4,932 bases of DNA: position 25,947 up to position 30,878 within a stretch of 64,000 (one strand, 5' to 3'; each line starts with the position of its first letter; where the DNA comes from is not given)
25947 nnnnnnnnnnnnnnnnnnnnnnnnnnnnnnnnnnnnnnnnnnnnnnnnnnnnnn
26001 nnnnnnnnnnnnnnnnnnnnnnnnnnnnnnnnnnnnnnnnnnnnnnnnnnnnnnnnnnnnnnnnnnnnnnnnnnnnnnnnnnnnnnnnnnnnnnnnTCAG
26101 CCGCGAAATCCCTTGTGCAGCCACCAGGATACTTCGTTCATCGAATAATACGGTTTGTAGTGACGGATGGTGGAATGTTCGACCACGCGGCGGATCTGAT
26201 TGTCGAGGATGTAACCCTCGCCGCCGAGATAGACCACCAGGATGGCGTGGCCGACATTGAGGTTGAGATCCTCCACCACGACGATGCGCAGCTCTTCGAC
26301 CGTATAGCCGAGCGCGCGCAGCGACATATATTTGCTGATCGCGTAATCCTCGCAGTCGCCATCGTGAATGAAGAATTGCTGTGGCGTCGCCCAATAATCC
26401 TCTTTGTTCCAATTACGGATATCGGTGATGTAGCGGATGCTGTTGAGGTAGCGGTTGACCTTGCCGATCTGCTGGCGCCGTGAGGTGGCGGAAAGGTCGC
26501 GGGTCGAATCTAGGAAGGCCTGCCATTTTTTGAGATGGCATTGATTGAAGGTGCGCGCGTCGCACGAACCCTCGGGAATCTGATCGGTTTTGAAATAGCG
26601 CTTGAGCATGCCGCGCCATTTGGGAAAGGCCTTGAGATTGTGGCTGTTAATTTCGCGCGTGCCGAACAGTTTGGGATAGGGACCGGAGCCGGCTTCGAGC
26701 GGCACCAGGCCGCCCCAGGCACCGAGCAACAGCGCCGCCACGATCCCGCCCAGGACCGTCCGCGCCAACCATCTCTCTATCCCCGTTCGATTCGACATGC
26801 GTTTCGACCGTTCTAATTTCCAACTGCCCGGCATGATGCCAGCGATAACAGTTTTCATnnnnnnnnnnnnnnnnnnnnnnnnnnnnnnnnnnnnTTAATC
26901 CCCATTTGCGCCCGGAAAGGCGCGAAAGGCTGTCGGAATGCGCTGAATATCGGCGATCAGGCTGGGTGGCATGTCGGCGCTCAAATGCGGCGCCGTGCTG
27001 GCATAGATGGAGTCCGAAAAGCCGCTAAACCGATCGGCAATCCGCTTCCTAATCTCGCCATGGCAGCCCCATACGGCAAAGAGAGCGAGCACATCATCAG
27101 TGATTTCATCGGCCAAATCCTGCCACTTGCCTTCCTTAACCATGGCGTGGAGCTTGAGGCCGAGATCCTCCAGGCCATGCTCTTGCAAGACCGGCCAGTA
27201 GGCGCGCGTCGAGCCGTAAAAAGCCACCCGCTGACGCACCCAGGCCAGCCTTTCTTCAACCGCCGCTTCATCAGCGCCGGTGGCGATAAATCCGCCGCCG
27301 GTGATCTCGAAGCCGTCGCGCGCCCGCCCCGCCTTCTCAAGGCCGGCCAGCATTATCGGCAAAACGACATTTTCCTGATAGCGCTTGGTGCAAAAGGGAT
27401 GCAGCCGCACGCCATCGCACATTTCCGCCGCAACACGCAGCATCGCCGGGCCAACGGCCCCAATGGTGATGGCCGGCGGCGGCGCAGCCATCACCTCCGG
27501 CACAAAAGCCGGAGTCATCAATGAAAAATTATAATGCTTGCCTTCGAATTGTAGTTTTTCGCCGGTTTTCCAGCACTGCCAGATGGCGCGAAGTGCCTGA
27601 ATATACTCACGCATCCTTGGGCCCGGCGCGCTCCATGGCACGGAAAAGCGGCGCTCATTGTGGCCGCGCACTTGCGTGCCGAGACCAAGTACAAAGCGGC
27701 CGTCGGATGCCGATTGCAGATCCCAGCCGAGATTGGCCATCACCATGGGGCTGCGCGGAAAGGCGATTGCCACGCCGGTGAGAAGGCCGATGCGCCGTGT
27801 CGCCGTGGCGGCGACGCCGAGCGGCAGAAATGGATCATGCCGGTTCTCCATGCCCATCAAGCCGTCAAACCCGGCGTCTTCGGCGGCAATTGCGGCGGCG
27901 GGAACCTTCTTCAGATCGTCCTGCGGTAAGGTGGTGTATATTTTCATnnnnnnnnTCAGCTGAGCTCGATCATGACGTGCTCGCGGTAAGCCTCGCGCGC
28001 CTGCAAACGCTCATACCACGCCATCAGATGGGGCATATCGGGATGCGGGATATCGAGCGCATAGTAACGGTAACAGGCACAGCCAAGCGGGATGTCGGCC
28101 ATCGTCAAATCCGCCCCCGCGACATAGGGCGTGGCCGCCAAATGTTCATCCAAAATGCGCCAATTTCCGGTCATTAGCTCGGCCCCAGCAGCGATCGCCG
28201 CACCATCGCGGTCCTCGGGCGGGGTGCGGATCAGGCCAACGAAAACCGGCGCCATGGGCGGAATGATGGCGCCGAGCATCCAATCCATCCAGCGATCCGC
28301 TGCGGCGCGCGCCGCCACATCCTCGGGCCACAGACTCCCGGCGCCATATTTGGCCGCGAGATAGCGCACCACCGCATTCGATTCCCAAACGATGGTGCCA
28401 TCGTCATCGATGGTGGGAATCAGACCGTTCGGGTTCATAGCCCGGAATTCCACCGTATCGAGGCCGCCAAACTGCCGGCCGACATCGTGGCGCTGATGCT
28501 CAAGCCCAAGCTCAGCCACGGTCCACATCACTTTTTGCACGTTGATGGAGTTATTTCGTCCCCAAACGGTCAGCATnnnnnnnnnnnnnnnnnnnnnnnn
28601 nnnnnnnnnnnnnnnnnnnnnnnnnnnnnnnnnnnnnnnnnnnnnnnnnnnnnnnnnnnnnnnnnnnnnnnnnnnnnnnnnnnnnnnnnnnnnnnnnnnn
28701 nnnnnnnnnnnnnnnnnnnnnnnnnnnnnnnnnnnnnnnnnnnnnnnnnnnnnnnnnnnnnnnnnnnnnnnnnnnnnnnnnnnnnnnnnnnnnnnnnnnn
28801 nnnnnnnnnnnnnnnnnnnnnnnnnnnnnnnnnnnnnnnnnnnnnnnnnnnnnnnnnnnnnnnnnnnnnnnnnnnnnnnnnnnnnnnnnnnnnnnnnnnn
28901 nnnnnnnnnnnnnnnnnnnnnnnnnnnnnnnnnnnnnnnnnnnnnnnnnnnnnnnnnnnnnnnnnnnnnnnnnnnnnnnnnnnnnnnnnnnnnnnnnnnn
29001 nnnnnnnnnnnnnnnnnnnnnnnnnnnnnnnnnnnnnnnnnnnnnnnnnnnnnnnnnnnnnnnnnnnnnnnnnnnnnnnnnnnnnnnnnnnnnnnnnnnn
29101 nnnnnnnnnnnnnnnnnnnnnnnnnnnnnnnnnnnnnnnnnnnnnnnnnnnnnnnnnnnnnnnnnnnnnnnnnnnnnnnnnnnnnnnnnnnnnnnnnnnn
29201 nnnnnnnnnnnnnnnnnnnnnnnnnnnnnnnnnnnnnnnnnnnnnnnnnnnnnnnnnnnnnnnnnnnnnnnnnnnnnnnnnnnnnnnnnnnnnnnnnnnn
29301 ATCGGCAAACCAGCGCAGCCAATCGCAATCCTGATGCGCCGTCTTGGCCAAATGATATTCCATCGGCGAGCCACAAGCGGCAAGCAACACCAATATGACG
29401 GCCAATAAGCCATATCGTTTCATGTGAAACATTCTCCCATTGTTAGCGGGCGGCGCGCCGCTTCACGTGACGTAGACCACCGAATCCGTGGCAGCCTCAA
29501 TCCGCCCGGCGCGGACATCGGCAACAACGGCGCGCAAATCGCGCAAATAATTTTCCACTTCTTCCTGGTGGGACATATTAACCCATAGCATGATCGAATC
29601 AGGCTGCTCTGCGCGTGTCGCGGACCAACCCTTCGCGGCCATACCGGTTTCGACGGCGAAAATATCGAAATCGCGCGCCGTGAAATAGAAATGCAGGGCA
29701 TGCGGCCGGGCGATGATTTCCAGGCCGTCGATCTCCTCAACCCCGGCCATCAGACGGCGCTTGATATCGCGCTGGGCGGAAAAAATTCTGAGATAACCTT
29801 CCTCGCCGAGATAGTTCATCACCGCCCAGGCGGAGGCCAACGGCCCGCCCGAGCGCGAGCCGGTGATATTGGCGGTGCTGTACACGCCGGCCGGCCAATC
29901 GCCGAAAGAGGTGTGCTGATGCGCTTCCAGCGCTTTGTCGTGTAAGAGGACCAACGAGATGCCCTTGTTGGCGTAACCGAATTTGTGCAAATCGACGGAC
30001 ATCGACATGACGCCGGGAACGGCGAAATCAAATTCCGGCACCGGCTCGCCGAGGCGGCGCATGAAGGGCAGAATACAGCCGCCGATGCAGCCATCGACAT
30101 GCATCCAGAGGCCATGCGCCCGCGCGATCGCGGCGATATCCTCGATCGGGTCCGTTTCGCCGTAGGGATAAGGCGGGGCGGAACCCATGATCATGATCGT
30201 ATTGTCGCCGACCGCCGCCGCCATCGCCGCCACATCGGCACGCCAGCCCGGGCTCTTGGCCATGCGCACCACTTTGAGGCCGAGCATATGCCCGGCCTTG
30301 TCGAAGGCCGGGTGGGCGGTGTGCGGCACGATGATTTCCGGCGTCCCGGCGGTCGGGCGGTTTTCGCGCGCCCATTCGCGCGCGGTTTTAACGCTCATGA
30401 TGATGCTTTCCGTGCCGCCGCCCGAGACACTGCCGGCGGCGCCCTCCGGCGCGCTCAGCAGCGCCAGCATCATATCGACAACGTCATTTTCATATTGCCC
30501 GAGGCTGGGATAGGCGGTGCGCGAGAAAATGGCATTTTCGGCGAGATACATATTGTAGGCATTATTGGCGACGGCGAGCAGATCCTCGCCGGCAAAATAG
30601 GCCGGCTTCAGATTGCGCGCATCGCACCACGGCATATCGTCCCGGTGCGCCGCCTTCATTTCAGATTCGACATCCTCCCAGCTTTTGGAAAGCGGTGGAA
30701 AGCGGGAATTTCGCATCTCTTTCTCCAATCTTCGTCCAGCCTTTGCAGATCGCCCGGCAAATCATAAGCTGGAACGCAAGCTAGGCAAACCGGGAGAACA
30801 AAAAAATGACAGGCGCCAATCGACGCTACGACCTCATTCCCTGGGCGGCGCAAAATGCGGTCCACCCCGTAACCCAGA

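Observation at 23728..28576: Co-directional minus-strand cluster GST, LLM oxidoreductase, LapG-like BTLCP protease, cytoplasmic PAS hybrid histidine kinase and DUF1326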

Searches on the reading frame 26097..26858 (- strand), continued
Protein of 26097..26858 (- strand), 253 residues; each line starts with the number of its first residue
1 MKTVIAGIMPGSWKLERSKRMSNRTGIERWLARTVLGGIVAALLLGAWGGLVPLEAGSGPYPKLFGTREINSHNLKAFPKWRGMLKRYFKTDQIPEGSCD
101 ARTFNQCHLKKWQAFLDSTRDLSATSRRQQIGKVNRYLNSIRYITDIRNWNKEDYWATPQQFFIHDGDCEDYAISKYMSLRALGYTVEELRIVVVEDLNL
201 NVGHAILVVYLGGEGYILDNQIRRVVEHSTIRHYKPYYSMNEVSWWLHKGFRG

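Call 56: search_protein_families(library=pfam, proteins=[L009:4702-5550:-, L009:5562-6860:-, L009:6877-7644:-, L009:10666-11790:+, L009:10633-11832:-, L009:11793-12248:+, L009:12245-13666:+, L009:13989-14528:+, L009:14135-16351:-], max_evalue=0.0001)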
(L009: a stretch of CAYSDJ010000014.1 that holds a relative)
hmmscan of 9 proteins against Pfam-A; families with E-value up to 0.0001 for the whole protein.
L009:4702-5550:- (282 aa): 0 families

L009:5562-6860:- (432 aa): 1 family
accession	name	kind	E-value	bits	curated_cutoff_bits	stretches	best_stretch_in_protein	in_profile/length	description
PF05402.18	PqqD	-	7.9e-13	49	23.4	1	359-425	2-67/67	Coenzyme PQQ synthesis protein D (PqqD)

L009:6877-7644:- (255 aa): 1 family
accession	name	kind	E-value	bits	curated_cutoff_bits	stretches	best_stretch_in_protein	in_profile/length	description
PF00149.33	Metallophos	-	7.5e-16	59.6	21.5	1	25-216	1-156/191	Calcineurin-like phosphoesterase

L009:10666-11790:+ (374 aa): 1 family
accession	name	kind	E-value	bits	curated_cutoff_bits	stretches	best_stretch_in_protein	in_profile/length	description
PF14907.12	NTP_transf_5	-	9.3e-29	101.2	31.2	1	51-277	18-235/249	Uncharacterised nucleotidyltransferase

L009:10633-11832:- (399 aa): 0 families

L009:11793-12248:+ (151 aa): 0 families

L009:12245-13666:+ (473 aa): 5 families
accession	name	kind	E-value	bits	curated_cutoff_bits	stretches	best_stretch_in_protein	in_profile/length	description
PF00483.29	NTP_transferase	-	1.1e-60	205.7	21.2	1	8-286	2-240/245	Nucleotidyl transferase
PF01050.24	MannoseP_isomer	-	2.1e-44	150.8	23.6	1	354-468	2-116/116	Mannose-6-phosphate isomerase C-terminal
PF22640.1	ManC_GMP_beta-helix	-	1e-15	57.8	27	1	296-350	1-55/55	MannoseP isomerase/GMP-like beta-helix domain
PF07883.17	Cupin_2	-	2e-12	47.1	27.2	1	384-452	2-69/70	Cupin domain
PF12804.13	NTP_transf_3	-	1.6e-08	35.3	27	1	9-136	2-114/160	MobA-like NTP transferase domain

L009:13989-14528:+ (179 aa): 0 families

L009:14135-16351:- (738 aa): 2 families
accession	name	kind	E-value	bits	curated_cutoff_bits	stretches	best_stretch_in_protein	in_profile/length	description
PF06808.19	DctM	-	1.8e-79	267.9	23.8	1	161-629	1-407/413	Tripartite ATP-independent periplasmic transporter, DctM component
PF11874.13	DUF3394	-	9.7e-11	42.1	28.2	1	647-712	1-66/181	Domain of unknown function (DUF3394)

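Call 75: predict_structure(alignment_id=A1)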
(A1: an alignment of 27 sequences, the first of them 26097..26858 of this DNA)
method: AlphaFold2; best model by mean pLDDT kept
length: 253 residues; sequences in the alignment: 27
mean_pLDDT: 75.2   pTM: 0.68
mean pLDDT of the five models: 75.2, 74.2, 73.1, 72.7, 72.1
residues with pLDDT >= 90: 89; 70-90: 75; 50-70: 46; < 50: 43
segments of 3 or more residues with pLDDT < 50: 1-4, 6-12, 19-23, 49-58, 153-160, 162-166
pLDDT, mean of each block of 10 residues (from residue 1): 44 49 54 71 60 49 87 73 74 85 85 92 80 93 60 45 53 89 93 92 91 92 92 93 89 63
secondary structure, 60 per line:
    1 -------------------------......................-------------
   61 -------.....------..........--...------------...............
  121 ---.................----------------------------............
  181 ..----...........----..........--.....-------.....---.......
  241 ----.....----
elements in order: H26-47 E68-72 H79-88 H106-120 H124-140 H169-182 E190-197 E202-211 E214-218 E234-240 E245-249

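Call 79: fold_search(model_id=the predicted structure, library=pdb)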
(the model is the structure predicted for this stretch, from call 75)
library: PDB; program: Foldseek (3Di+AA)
matches with E <= 10: 547; with E <= 0.001: 7
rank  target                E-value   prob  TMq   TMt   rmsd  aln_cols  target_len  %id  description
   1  4fgq_B                2.5e-09  1.00  0.43  0.58   6.8       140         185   35  Legionella pneumophila LapG (released 2012-06-20)
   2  4fgo                  2.7e-09  1.00  0.46  0.63   7.3       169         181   31  Legionella pneumophila LapG (calcium-bound) (released 2012-06-20)
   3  4fgq_A                5.0e-09  1.00  0.43  0.59   6.8       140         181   35  Legionella pneumophila LapG (released 2012-06-20)
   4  4fgp_A                5.0e-09  1.00  0.43  0.57   6.8       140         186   35  Legionella pneumophila LapG (EGTA-treated) (released 2012-06-20)
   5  4fgp_B                9.5e-09  1.00  0.44  0.58   6.7       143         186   35  Legionella pneumophila LapG (EGTA-treated) (released 2012-06-20)
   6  4u65_E                1.3e-08  1.00  0.44  0.60   8.2       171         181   30  Structure of the periplasmic output domain of the Legionella pneumophila LapD ortholog CdgS9 in complex with Pseudomon (released 2014-08-13)
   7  3isr_A                5.6e-04  0.99  0.30  0.27  14.2       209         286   12  The Crystal Structure of a Putative Cysteine Protease from Cytophaga hutchinsonii to 1.9A (released 2009-09-08)
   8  3isr_C                1.2e-03  0.99  0.30  0.27  14.0       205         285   14  The Crystal Structure of a Putative Cysteine Protease from Cytophaga hutchinsonii to 1.9A (released 2009-09-08)
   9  2pfr_B                2.5e-03  1.00  0.27  0.25   7.7       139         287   15  Human N-acetyltransferase 2 (released 2007-05-15)
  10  3isr_B                5.4e-03  0.99  0.30  0.27  11.1       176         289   11  The Crystal Structure of a Putative Cysteine Protease from Cytophaga hutchinsonii to 1.9A (released 2009-09-08)
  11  2ija                  5.7e-03  0.99  0.28  0.24   7.9       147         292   12  Human N-acetyltransferase 1 F125S mutant (released 2006-11-28)
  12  2pqt                  7.6e-03  0.97  0.27  0.24   8.4       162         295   12  Human N-acetyltransferase 1 (released 2007-05-15)
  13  8btm                  1.1e-02  0.99  0.30  0.31   6.9       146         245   15  Structural and functional studies of geldanamycin amide synthase ShGdmF (released 2024-06-12)
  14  2pfr_A                1.2e-02  0.99  0.28  0.25   7.4       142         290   15  Human N-acetyltransferase 2 (released 2007-05-15)
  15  4dmo_A                1.4e-02  0.96  0.26  0.26   7.4       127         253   13  Crystal structure of the (BACCR)NAT3 arylamine N-acetyltransferase from Bacillus cereus reveals a unique Cys-His-Glu c (released 2013-06-26)
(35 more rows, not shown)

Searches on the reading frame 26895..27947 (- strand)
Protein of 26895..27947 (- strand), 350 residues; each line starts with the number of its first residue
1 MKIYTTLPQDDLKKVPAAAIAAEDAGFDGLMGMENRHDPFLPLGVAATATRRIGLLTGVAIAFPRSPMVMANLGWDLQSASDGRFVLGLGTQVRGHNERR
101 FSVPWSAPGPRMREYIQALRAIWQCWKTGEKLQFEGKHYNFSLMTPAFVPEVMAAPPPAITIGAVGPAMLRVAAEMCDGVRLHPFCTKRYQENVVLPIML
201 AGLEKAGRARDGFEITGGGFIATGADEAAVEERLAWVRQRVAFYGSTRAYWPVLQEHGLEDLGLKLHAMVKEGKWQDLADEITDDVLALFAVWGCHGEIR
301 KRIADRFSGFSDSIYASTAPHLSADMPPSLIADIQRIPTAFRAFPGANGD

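Call 3: search_protein_families(library=pfam, proteins=[window:26895-27947:-], max_evalue=0.01)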
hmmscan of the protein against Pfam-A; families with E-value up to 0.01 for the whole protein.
window:26895-27947:- (350 aa): 1 family
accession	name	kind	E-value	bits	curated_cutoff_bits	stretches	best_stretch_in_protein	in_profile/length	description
PF00296.26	Bac_luciferase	-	8.8e-61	206.4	27.9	1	8-306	18-307/314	Luciferase-like monooxygenase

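Call 4: search_protein_families(library=ncbifam, proteins=[window:26895-27947:-], max_evalue=0.01)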
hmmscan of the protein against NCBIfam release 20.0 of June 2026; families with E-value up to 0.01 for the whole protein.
window:26895-27947:- (350 aa): 22 families
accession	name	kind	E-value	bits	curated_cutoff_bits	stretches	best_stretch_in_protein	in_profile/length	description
TIGR03617.1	F420_MSMEG_2256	subfamily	3.1e-119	397.6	278.15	1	20-334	2-316/318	TIGR03617 family F420-dependent LLM class oxidoreductase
NF002619.0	PRK02271.1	equivalog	4.1e-28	98.6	276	1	7-305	8-294/329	5,10-methylenetetrahydromethanopterin reductase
TIGR03555.1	F420_mer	equivalog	8.2e-28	97.7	348.7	1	7-305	6-293/325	5,10-methylenetetrahydromethanopterin reductase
TIGR03564.1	F420_MSMEG_4879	subfamily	2.3e-27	96.3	234.25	1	19-262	5-236/265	TIGR03564 family F420-dependent LLM class oxidoreductase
TIGR04024.1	F420_NP1902A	hypoth_equivalog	3.1e-27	95.2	345.4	1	9-304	11-297/330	TIGR04024 family LLM class F420-dependent oxidoreductase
TIGR03559.1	F420_Rv3520c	subfamily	1.1e-24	87.1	335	1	11-304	11-312/325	LLM class F420-dependent oxidoreductase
TIGR03619.1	F420_Rv2161c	subfamily_domain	2.8e-24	86.1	166.9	1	35-220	42-218/247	TIGR03619 family F420-dependent LLM class oxidoreductase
TIGR03857.1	F420_MSMEG_2249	hypoth_equivalog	2.5e-20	73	218.4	1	43-250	46-240/329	TIGR03857 family LLM class F420-dependent oxidoreductase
TIGR03841.1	F420_Rv3093c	subfamily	4.3e-19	69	213.65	1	12-305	9-283/298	LLM class F420-dependent oxidoreductase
TIGR03560.1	F420_Rv1855c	subfamily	1.3e-17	64.4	231.4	1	8-185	8-196/227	TIGR03560 family F420-dependent LLM class oxidoreductase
TIGR03621.1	F420_MSMEG_2516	subfamily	3.2e-17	62.6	213.15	1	12-189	13-182/295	TIGR03621 family F420-dependent LLM class oxidoreductase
TIGR03557.1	F420_G6P_family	subfamily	4.3e-12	45.8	210.4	1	19-180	19-185/316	TIGR03557 family F420-dependent LLM class oxidoreductase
TIGR03571.1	lucif_BA3436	subfamily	5.2e-12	45.6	303.9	1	35-175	65-200/304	TIGR03571 family LLM class oxidoreductase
TIGR03620.1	F420_MSMEG_4141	subfamily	1.8e-10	40.6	219.8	1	10-180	15-151/280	TIGR03620 family F420-dependent LLM class oxidoreductase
TIGR04465.1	ArgArg_F420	equivalog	5.3e-08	32.3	470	1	39-208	96-257/364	F420-dependent hydroxymycolic acid dehydrogenase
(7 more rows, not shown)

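Call 59: search_solved_structures(query=window:26895-27947:-, max_evalue=0.00001)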
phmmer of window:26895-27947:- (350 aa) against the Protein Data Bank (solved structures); distinct sequences matched with E-value up to 0.00001: 9.
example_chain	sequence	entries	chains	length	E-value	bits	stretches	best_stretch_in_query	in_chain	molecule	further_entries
8qq8_A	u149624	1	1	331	2.1e-20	76.3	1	7-300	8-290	5,10-methylenetetrahydromethanopterin reductase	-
8qpl_A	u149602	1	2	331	2.1e-20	76.3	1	7-300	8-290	5,10-methylenetetrahydromethanopterin reductase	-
8qpm_A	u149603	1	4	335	2.2e-20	76.3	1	7-300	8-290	5,10-methylenetetrahydromethanopterin reductase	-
1z69_A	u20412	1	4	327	2.1e-17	66.5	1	7-306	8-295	Coenzyme F420-dependent N(5),N(10)-methylenetetrahydromethanopterin reductase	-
1f07_A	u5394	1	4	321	3.1e-15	59.3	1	7-303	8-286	COENZYME F420-DEPENDENT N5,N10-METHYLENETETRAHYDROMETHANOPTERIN REDUCTASE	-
9hav_A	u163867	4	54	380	1.4e-11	47.3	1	44-185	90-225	Luciferase family protein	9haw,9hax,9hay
1ezw_A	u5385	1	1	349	4.6e-11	45.6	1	7-303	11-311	COENZYME F420-DEPENDENT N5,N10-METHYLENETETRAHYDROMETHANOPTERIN REDUCTASE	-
7bip_A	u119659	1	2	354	1.1e-08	37.8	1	38-207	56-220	Luciferase-like monooxygenase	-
5lxe_A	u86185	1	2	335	7.8e-06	28.4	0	34-208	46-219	F420-dependent glucose-6-phosphate dehydrogenase 1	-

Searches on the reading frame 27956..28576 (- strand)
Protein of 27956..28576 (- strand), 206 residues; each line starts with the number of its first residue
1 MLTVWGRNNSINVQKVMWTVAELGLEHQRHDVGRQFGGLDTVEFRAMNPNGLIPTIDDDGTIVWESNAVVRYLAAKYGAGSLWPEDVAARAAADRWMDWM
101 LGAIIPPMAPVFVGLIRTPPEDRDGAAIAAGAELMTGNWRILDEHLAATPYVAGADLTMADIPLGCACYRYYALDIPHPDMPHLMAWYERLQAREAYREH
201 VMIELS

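Call 3: search_protein_families(library=pfam, proteins=[window:27956-28576:-], max_evalue=0.01)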
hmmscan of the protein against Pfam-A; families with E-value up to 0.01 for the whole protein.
window:27956-28576:- (206 aa): 6 families
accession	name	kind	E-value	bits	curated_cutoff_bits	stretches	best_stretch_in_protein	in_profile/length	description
PF13409.12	GST_N_2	-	1.6e-11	45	25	1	11-75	3-69/70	Glutathione S-transferase, N-terminal domain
PF02798.26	GST_N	-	8.3e-10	39.3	20.9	1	2-74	3-75/76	Glutathione S-transferase, N-terminal domain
PF13417.12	GST_N_3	-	1.4e-08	35.4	22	1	10-78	7-72/75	Glutathione S-transferase, N-terminal domain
PF13410.11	GST_C_2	-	2.4e-07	31.2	24.9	1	127-190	3-69/69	Glutathione S-transferase, C-terminal domain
PF00043.30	GST_C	-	5e-07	30.3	20.7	1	136-195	32-93/93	Glutathione S-transferase, C-terminal domain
PF14497.11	GST_C_3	-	0.0084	16.7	21.6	0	141-195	37-95/104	Glutathione S-transferase, C-terminal domain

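Call 4: search_protein_families(library=ncbifam, proteins=[window:27956-28576:-], max_evalue=0.01)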
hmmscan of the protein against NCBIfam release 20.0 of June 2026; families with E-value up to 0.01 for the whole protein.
window:27956-28576:- (206 aa): 8 families
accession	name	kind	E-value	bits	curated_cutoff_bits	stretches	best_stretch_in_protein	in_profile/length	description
NF050814.1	FtsZBindFzlA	equivalog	3e-14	53.3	300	1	41-199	41-208/228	FtsZ-binding protein FzlA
TIGR01262.1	maiA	equivalog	6.2e-12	45.6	171.05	1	37-199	36-201/211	maleylacetoacetate isomerase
NF008731.0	PRK11752.1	equivalog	1e-11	44.7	325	1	41-164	89-212/287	glutathione-dependent disulfide-bond oxidoreductase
NF007831.0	PRK10542.1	equivalog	1.6e-09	37.6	198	1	43-200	42-194/201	glutathione transferase GstA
NF010579.0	PRK13972.1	equivalog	2.9e-08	33.5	332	1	12-197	11-199/215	GSH-dependent disulfide bond oxidoreductase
NF042997.1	bet_ethrase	equivalog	3.9e-06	26.2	440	1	16-138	23-144/273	beta-etherase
NF049950.1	IsopEpoxGlthnTfaseIsoI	equivalog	4.7e-05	23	300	1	43-80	43-81/238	iIsoprene-epoxide--glutathione S-transferase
NF011693.0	PRK15113.1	equivalog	0.00069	19.3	150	1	21-100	27-109/214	glutathione transferase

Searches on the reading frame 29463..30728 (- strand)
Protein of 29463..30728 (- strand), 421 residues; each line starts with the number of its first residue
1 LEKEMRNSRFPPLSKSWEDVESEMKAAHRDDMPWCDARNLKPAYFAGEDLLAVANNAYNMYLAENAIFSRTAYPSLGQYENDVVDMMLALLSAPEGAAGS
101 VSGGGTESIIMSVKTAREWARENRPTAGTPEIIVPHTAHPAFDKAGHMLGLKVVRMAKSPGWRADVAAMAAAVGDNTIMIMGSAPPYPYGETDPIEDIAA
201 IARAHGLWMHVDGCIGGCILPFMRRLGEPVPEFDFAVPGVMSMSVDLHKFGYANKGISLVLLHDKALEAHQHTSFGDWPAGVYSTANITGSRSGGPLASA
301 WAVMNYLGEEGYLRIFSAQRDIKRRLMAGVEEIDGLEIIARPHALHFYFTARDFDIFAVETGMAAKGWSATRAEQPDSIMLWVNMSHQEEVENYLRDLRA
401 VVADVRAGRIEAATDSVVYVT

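Call 3: search_protein_families(library=pfam, proteins=[window:29463-30728:-], max_evalue=0.01)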
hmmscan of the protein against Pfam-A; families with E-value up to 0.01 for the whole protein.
window:29463-30728:- (421 aa): 3 families
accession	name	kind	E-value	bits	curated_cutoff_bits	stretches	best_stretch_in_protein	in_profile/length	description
PF00282.25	Pyridoxal_deC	-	1.5e-18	67.1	27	1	40-345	42-368/375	Pyridoxal-dependent decarboxylase conserved domain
PF00266.25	Aminotran_5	-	4.2e-06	26.4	21.5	1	104-340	69-301/371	Aminotransferase class-V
PF00155.27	Aminotran_1_2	-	0.0019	17.9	19.7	1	131-212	93-185/361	Aminotransferase class I and II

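Call 4: search_protein_families(library=ncbifam, proteins=[window:29463-30728:-], max_evalue=0.01)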
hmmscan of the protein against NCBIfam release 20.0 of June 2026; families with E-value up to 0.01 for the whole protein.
window:29463-30728:- (421 aa): 13 families
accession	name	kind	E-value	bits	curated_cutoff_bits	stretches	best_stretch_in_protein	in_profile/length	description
TIGR03812.1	tyr_de_CO2_Arch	equivalog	4.3e-64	216.7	299.4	1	18-401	3-375/375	tyrosine decarboxylase MfnA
TIGR01788.1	Glu-decarb-GAD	equivalog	9.6e-23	80.6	380.4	1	65-345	68-357/431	glutamate decarboxylase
NF052646.1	DABADecarRhbB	equivalog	4.2e-13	48.7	900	1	79-265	138-325/491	L-2,4-diaminobutyrate decarboxylase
TIGR03799.1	NOD_PanD_pyr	equivalog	7.8e-08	31.2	606.1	1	163-343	246-429/522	pyridoxal-dependent aspartate 1-decarboxylase PanP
NF002748.0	PRK02769.1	equivalog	9.6e-08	31.1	305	1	78-262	65-246/382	histidine decarboxylase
NF003346.0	PRK04366.1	equivalog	1.7e-06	27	441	1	104-215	142-252/487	aminomethyl-transferring glycine dehydrogenase subunit GcvPB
NF004770.0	PRK06108.1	subfamily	2.9e-06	26.4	422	1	130-212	121-209/396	pyridoxal phosphate-dependent aminotransferase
NF006003.0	PRK08133.1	equivalog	4e-05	22.5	522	1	78-220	62-195/396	O-succinylhomoserine sulfhydrylase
TIGR01265.1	tyr_nico_aTase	subfamily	8.6e-05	21.7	292.45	1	131-240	122-234/403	tyrosine/nicotianamine family aminotransferase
TIGR03402.1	FeS_nifS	equivalog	0.00035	19.4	530.75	1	102-213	65-173/379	cysteine desulfurase NifS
NF041364.1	GntC_guanitoxin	equivalog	0.0013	17.7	415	1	131-212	86-173/356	guanitoxin biosynthesis PLP-dependent (S)-gamma-hydroxy-L-arginine cyclodehydratase GntC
TIGR04427.1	PLP_DesI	equivalog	0.0035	16.5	650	0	129-214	90-173/390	dTDP-4-dehydro-6-deoxyglucose aminotransferase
NF005732.0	PRK07550.1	equivalog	0.0077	15.3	366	0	131-212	119-205/389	aminotransferase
